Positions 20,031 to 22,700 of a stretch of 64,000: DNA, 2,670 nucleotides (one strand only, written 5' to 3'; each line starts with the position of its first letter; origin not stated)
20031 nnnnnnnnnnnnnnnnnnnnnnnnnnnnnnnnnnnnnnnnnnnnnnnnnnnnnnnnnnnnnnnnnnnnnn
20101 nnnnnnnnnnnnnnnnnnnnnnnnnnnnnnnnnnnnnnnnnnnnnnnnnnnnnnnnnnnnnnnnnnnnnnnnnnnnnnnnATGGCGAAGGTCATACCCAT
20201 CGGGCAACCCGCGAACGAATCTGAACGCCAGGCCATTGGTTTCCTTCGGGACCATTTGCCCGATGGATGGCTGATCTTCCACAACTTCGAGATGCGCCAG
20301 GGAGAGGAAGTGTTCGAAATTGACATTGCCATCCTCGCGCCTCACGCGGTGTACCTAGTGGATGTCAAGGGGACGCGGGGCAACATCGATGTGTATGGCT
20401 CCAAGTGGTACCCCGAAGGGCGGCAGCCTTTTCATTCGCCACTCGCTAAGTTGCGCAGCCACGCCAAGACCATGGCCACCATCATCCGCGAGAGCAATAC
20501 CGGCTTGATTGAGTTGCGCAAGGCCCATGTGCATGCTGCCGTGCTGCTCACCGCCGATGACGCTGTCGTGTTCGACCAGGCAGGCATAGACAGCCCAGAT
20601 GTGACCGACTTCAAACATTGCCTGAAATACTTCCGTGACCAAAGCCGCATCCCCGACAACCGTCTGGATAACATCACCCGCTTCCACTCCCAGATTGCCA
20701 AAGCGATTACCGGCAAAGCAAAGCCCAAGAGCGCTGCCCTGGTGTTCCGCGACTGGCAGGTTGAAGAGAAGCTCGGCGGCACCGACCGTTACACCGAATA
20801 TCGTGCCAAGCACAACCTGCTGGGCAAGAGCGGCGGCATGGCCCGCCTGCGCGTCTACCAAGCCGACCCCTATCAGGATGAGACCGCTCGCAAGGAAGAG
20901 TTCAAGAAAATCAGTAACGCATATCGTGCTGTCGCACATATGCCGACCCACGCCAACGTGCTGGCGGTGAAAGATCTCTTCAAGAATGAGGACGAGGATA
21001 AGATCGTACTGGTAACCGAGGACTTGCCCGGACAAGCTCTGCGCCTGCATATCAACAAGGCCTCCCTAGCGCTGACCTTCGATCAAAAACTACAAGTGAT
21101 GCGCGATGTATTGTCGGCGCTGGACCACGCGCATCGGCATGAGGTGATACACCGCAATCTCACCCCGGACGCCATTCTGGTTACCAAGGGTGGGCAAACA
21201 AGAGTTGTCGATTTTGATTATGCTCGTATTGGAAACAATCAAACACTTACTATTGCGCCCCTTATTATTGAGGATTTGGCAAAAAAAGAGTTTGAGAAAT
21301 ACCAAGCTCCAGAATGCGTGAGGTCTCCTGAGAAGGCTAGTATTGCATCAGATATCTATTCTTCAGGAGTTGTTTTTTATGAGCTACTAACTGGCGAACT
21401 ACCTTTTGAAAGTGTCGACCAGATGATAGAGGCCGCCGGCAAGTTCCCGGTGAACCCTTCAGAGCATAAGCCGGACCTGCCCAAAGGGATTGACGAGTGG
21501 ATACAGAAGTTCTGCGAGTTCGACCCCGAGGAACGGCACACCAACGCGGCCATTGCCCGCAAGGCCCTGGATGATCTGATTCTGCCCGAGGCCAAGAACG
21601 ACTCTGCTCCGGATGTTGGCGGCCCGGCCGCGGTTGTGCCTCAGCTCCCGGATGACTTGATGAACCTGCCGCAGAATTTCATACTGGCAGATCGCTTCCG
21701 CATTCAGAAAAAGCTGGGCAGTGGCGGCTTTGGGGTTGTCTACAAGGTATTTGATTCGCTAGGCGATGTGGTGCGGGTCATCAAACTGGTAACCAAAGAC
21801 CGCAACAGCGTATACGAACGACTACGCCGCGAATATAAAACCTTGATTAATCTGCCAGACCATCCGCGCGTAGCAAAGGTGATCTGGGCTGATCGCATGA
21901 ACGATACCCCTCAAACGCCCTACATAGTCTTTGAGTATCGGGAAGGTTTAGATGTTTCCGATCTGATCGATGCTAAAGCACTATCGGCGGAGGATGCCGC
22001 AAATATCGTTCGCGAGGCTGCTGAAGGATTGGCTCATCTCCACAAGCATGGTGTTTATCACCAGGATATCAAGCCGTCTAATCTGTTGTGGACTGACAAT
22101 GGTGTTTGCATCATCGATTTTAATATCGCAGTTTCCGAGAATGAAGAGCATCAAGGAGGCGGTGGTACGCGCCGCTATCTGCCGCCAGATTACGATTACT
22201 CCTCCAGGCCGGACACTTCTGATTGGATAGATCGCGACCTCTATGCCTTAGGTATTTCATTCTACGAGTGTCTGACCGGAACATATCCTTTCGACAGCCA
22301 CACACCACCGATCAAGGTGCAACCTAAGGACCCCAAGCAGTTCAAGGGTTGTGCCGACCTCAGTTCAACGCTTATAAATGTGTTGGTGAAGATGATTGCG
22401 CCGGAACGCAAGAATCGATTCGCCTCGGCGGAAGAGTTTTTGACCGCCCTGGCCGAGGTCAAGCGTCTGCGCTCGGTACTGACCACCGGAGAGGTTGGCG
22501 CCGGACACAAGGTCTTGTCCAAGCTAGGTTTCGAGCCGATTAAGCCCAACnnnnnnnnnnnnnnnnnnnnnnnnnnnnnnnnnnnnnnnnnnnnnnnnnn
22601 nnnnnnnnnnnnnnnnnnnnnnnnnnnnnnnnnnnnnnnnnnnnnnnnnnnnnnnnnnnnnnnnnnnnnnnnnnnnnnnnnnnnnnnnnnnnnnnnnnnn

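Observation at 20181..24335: PglW-like protein: NERD nuclease + inactive kinase + active Ser/Thr kinase + P-loop NTPase in one 1384-aa polypeptide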

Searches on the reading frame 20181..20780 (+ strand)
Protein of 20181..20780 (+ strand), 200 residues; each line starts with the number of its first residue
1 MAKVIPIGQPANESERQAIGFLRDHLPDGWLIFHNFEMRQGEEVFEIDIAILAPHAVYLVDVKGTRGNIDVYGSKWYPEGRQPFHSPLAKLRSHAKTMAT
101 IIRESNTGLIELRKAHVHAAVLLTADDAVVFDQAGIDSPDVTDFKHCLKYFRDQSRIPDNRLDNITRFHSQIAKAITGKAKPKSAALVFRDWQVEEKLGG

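Call 14: search_protein_families(library=padloc, proteins=[window:20181-20780:+], max_evalue=0.01)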
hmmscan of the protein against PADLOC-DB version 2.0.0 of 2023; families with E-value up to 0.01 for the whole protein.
window:20181-20780:+ (200 aa): 5 families
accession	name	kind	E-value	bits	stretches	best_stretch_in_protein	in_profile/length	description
PDLC02512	PglW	-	8.5e-15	51.7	1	13-130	15-138/1403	PglW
PDLC03921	MkoA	-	1.9e-14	50.4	1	8-130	7-129/1607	-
PDLC02513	PglW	-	1.4e-13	47.1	1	2-130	3-130/1413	PglW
PDLC04138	mad6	-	3.2e-05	21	1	141-199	3-60/659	mads_6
PDLC03813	RTasNERD-Hel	-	0.0016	15.7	1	1-104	1-110/519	DRT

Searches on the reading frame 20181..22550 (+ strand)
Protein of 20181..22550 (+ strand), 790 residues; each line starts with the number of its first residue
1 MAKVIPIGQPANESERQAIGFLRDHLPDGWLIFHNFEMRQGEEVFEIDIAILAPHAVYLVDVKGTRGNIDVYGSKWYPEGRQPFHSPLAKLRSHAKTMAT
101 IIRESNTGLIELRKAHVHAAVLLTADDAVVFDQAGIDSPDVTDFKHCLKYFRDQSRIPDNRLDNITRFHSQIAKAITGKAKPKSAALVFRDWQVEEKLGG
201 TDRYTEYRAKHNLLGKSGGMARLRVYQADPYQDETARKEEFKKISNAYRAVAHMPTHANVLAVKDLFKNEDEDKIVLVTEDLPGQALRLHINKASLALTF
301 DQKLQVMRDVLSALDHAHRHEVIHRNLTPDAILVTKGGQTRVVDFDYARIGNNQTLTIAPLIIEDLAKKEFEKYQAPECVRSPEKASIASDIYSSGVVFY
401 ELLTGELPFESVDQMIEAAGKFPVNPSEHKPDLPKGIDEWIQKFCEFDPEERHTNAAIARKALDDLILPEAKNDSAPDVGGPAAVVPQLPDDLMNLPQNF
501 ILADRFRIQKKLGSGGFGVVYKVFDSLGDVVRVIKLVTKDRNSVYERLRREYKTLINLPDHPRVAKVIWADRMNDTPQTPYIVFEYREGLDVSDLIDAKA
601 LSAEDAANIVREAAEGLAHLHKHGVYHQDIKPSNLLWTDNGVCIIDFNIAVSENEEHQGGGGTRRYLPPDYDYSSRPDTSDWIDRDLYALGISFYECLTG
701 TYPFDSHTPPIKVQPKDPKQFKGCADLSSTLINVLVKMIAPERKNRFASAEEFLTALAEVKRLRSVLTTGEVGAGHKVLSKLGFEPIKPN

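Call 97: predict_structure(alignment_id=A4)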
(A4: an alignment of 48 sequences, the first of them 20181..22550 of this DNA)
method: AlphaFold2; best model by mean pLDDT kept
length: 790 residues; sequences in the alignment: 48
mean_pLDDT: 90.5   pTM: 0.68
mean pLDDT of the five models: 90.5, 89.8, 89.7, 88.7, 88.5
residues with pLDDT >= 90: 614; 70-90: 114; 50-70: 24; < 50: 38
segments of 3 or more residues with pLDDT < 50: 473-486, 768-790
pLDDT, mean of each block of 10 residues (from residue 1): 96 95 98 95 91 98 96 95 95 96 95 97 97 95 98 96 97 96 90 93 93 83 93 89 91 90 91 93 95 94 97 97 96 94 95 75 84 92 92 98 96 93 96 93 97 97 84 46 50 91 93 92 96 90 74 94 97 77 96 95 97 98 97 97 95 75 94 90 98 98 95 96 94 98 98 97 69 37 39
secondary structure, 60 per line:
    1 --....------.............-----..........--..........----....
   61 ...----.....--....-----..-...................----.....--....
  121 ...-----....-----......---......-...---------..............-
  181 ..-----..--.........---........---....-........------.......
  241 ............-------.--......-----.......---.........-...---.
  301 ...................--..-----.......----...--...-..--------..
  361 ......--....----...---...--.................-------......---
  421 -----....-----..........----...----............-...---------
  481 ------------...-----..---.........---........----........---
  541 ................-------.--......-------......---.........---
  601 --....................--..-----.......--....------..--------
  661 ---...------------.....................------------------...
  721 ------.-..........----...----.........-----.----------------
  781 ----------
elements in order (helices of 4 or more, strands of 3 or more residues): E3-6 H13-25 E31-40 E43-52 E57-63 E68-72 E75-78 H87-105 H110-114 E117-123 E129-132 E141-143 H147-152 H166-179 E192-200 E204-211 H215-218 E220-227 H234-252 E263-268 E274-280 E284-286 H287-292 H300-319 E332-335 E340-342 H359-366 H369-372 H388-404 H412-417 H426-429 H435-444 H456-467 E506-514 E518-525 E530-537 H541-556 E567-572 E580-585 E589-591 H592-597 H603-622 E635-638 E641-644 H679-699 H729-738 H750-758

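Call 99: fold_search(model_id=the predicted structure, library=pdb)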
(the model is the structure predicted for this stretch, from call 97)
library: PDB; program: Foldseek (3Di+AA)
matches with E <= 10: 2000; with E <= 0.001: 2000
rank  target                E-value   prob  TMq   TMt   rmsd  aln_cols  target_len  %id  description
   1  7t6f_A                3.5e-24  1.00  0.27  0.21  26.3       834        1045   16  Structure of active Janus Kinase (JAK) dimer complexed with cytokine receptor intracellular domain (released 2022-03-16)
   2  8ewy_A                3.0e-23  1.00  0.28  0.21  23.3       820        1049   16  Structure of Janus Kinase (JAK) dimer complexed with cytokine receptor intracellular domain (released 2023-03-08)
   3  5u94                  5.3e-20  1.00  0.30  0.86   2.4       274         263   29  Crystal structure of the Mycobacterium tuberculosis PASTA kinase PknB in complex with the potential theraputic kinase in (released 2017-12-20)
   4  1mru_A                4.6e-19  1.00  0.30  0.84   2.1       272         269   28  Intracellular Ser/Thr protein kinase domain of Mycobacterium tuberculosis PknB. (released 2003-02-11)
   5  1o6y                  2.1e-18  1.00  0.30  0.87   2.7       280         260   27  Catalytic domain of PknB kinase from Mycobacterium tuberculosis (released 2003-01-30)
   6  1mru_B                4.0e-18  1.00  0.29  0.83   2.8       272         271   28  Intracellular Ser/Thr protein kinase domain of Mycobacterium tuberculosis PknB. (released 2003-02-11)
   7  3orp                  6.4e-18  1.00  0.29  0.78   3.2       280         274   28  Mycobacterium tuberculosis PknB kinase domain L33D mutant (crystal form 5) (released 2010-12-15)
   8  3ork                  1.1e-17  1.00  0.29  0.79   3.1       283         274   28  Mycobacterium tuberculosis PknB kinase domain L33D mutant (crystal form 2) (released 2010-12-15)
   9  3oro                  1.1e-17  1.00  0.29  0.78   3.9       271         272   28  Mycobacterium tuberculosis PknB kinase domain L33D mutant (crystal form 4) (released 2010-12-15)
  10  3f61                  1.2e-17  1.00  0.29  0.79   3.2       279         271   27  Crystal Structure of M. tuberculosis PknB Leu33Asp/Val222Asp double mutant in complex with ADP (released 2008-12-02)
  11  3f69_B                1.4e-16  1.00  0.30  0.79   3.2       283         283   28  Crystal structure of the Mycobacterium tuberculosis PknB mutant kinase domain in complex with KT5720 (released 2008-12-02)
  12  9ymt                  1.7e-16  1.00  0.28  0.77   4.1       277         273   27  Staphylococcus aureus serine/threonine kinase Stk1 with inhibitor GW779439X (released 2026-03-11)
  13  4x3f_A                2.0e-16  1.00  0.28  0.72   4.3       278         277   26  Crystal structure of the intracellular domain of the M. tuberculosis Ser/Thr kinase PknA (released 2015-01-21)
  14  6b2q_C                2.1e-16  1.00  0.29  0.82   3.1       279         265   24  Dual Inhibition of the Essential Protein Kinases A and B in Mycobacterium tuberculosis (released 2018-02-14)
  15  4x3f_B                2.1e-16  1.00  0.28  0.73   4.5       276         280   26  Crystal structure of the intracellular domain of the M. tuberculosis Ser/Thr kinase PknA (released 2015-01-21)
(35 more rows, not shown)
